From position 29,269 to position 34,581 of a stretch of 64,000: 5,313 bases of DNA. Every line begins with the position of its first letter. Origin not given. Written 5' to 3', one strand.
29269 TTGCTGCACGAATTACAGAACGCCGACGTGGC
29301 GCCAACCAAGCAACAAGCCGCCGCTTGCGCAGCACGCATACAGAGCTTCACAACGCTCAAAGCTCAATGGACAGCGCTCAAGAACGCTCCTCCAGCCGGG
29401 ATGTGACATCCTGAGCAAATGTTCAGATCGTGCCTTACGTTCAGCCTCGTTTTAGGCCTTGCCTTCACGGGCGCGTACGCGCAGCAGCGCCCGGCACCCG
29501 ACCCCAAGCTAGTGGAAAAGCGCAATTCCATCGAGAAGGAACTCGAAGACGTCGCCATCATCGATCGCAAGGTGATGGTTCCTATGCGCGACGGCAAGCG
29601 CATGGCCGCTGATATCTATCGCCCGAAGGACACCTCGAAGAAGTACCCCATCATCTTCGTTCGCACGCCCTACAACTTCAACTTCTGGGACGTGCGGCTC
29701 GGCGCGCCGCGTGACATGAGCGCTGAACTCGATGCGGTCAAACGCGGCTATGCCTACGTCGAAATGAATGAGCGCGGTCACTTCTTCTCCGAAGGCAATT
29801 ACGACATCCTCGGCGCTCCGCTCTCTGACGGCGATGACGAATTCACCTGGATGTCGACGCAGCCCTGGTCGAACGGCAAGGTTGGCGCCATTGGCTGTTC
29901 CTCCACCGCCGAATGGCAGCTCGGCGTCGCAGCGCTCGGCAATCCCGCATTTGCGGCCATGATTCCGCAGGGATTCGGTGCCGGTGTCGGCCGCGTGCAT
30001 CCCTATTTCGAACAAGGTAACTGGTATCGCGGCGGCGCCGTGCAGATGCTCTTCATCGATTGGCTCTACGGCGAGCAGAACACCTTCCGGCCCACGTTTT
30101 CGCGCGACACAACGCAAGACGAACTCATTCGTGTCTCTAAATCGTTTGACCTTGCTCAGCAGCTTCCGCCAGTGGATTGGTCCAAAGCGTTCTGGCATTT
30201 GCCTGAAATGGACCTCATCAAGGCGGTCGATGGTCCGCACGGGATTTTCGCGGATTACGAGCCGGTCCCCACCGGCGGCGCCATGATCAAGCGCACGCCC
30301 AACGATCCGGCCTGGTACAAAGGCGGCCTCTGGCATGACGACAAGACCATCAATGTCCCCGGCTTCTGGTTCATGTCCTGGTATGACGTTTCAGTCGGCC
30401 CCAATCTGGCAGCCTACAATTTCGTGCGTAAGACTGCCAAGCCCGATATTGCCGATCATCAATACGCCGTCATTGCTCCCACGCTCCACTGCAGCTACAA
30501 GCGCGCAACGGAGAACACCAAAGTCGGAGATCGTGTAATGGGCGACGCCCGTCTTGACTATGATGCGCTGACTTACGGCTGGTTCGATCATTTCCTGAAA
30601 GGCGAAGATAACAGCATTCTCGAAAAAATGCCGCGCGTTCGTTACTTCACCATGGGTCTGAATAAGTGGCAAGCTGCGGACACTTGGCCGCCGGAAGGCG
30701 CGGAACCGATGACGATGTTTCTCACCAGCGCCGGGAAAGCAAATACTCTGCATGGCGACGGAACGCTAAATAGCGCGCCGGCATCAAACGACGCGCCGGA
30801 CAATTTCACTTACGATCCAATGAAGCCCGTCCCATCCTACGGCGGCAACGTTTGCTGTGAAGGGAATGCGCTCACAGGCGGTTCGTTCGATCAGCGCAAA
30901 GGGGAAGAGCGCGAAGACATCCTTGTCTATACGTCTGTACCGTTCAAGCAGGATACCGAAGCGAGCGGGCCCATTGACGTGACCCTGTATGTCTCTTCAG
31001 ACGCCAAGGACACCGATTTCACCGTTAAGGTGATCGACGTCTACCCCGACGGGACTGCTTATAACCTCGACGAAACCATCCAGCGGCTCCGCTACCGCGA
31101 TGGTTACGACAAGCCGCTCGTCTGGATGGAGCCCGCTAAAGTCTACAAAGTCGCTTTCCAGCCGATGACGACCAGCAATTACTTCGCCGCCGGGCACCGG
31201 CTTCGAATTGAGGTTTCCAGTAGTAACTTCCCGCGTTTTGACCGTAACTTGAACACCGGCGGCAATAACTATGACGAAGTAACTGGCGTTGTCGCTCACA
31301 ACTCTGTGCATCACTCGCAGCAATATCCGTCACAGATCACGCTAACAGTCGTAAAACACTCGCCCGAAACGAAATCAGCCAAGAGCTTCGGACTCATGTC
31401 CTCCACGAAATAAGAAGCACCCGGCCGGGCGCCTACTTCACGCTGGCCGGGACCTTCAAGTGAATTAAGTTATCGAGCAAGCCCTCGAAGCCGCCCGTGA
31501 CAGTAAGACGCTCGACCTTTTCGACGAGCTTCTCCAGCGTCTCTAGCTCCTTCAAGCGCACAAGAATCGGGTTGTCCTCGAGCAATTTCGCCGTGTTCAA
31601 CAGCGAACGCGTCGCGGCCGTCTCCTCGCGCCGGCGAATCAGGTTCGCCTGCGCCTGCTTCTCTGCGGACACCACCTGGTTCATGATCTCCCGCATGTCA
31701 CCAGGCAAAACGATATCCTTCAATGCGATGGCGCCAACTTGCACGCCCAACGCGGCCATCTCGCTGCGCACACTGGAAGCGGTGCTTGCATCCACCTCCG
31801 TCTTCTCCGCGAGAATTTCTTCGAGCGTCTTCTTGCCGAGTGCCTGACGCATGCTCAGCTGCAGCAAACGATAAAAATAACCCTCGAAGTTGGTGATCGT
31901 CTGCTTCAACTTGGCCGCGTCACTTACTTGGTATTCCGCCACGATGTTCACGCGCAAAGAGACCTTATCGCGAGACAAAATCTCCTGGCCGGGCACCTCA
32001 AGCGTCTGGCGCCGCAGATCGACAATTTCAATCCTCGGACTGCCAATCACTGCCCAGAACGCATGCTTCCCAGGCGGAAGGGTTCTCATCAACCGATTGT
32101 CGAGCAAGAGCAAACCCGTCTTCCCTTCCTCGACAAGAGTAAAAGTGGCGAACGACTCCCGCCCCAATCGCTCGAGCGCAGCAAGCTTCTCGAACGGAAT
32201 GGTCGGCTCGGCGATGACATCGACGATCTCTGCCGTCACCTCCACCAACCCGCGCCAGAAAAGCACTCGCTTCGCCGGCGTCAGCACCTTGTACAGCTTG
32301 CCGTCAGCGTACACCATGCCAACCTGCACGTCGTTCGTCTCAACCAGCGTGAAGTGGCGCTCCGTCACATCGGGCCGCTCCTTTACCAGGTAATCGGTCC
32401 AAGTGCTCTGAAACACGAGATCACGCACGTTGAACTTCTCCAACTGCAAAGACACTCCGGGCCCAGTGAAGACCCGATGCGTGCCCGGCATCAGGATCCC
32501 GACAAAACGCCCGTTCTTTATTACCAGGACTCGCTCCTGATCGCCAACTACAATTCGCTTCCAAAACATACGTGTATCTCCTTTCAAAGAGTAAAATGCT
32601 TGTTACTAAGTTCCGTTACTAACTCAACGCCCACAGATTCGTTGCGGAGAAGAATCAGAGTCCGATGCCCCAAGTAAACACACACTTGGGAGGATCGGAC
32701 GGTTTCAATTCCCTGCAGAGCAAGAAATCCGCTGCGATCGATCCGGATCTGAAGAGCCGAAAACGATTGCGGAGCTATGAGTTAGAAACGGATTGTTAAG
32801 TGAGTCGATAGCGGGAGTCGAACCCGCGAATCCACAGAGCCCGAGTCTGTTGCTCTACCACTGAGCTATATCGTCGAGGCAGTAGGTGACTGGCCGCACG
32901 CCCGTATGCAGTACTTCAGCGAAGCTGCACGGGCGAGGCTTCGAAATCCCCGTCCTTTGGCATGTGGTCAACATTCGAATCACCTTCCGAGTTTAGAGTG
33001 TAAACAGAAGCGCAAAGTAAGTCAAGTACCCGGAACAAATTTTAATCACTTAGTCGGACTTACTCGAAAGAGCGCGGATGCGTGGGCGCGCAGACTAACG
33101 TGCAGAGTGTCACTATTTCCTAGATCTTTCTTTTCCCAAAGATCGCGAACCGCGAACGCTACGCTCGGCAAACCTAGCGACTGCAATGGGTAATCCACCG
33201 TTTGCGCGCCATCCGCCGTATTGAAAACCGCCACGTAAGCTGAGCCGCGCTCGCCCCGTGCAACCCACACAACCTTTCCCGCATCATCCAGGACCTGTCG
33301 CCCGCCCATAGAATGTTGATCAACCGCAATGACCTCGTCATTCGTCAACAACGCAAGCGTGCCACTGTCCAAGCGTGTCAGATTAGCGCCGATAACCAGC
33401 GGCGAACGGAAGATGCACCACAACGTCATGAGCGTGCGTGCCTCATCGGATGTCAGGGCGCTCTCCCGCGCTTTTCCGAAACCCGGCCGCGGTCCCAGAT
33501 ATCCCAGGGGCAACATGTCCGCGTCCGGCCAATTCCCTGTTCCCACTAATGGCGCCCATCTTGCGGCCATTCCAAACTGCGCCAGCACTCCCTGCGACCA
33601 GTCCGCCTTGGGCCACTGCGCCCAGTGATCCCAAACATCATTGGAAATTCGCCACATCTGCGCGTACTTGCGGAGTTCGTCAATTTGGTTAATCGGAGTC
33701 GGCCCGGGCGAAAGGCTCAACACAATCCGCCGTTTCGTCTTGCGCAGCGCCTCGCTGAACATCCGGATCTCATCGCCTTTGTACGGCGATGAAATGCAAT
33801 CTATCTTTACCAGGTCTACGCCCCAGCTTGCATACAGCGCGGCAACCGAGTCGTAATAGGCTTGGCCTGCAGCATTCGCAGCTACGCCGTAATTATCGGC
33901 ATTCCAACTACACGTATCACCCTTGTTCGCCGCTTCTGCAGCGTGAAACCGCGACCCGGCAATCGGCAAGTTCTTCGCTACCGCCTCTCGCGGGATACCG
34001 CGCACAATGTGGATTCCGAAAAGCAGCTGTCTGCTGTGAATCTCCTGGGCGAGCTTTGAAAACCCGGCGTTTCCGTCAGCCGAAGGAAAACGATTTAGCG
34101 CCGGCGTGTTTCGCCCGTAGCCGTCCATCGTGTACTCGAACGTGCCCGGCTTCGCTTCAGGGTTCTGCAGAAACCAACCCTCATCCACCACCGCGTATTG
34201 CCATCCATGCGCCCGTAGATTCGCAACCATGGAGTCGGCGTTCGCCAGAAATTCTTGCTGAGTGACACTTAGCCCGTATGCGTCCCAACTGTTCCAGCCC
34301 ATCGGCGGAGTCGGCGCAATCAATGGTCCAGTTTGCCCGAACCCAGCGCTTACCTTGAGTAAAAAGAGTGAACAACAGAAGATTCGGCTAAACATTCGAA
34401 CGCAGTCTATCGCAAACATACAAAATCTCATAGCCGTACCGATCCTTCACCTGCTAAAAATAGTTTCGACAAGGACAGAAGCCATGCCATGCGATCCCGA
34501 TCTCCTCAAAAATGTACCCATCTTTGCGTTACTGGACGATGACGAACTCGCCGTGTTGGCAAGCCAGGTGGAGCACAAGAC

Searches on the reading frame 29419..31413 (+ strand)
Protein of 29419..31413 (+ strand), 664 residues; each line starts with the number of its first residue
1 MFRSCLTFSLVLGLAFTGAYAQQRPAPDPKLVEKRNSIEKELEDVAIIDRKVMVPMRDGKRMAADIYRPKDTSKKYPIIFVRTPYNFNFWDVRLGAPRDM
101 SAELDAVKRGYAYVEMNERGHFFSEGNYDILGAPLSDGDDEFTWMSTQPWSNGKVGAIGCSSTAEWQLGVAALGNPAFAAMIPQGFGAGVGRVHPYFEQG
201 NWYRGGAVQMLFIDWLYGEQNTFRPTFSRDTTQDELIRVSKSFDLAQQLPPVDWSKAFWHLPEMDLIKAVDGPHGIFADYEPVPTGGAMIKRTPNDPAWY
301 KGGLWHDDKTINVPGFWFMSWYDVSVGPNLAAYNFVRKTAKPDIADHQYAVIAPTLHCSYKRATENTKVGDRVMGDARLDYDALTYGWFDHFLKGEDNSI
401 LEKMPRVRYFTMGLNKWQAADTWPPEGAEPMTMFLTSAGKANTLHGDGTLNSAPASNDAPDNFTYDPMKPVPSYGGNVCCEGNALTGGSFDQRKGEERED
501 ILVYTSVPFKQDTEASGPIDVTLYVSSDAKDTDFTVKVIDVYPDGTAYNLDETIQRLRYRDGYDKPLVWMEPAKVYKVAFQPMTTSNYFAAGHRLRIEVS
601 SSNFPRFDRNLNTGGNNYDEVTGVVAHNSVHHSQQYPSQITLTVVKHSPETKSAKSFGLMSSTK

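Call 8: search_protein_families(library=pfam, proteins=[window:29419-31413:+], max_evalue=0.01)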
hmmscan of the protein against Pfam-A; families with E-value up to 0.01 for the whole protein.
window:29419-31413:+ (664 aa): 2 families
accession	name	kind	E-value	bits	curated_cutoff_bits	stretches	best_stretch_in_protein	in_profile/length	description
PF08530.16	PepX_C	-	3.8e-49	168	22.5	1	402-640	4-216/217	X-Pro dipeptidyl-peptidase C-terminal non-catalytic domain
PF02129.25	Peptidase_S15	-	1.8e-34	120.1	23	1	58-358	1-261/262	X-Pro dipeptidyl-peptidase (S15 family)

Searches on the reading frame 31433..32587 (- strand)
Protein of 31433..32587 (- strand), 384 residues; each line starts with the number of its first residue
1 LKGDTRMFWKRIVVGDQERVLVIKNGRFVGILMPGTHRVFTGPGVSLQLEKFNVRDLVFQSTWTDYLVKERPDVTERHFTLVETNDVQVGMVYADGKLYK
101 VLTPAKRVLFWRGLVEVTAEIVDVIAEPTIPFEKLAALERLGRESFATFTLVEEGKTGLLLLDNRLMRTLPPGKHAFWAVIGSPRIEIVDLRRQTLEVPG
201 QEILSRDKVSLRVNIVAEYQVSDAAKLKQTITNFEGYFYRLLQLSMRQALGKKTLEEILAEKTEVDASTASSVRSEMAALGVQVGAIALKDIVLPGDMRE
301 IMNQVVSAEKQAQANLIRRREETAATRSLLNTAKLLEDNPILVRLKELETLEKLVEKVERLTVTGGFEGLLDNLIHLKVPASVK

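Call 8: search_protein_families(library=pfam, proteins=[window:31433-32587:-], max_evalue=0.01)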
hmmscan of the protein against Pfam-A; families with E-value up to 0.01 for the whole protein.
window:31433-32587:- (384 aa): 1 family
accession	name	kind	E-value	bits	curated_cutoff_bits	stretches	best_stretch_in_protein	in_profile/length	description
PF01145.31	Band_7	-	2.1e-29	103.3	23.6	1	152-322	3-175/176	SPFH domain / Band 7 family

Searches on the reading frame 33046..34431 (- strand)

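Call 8: search_protein_families(library=pfam, proteins=[window:33046-34431:-], max_evalue=0.01)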
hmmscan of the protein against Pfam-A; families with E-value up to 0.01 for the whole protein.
window:33046-34431:- (461 aa): 2 families
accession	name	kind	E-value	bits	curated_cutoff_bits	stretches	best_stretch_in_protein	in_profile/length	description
PF16499.11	Melibiase_2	-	3.3e-23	82.9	23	1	190-372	111-283/284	Alpha galactosidase A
PF17801.7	Melibiase_C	-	3.1e-15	56.5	22.9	1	386-457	4-71/71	Alpha galactosidase C-terminal beta sandwich domain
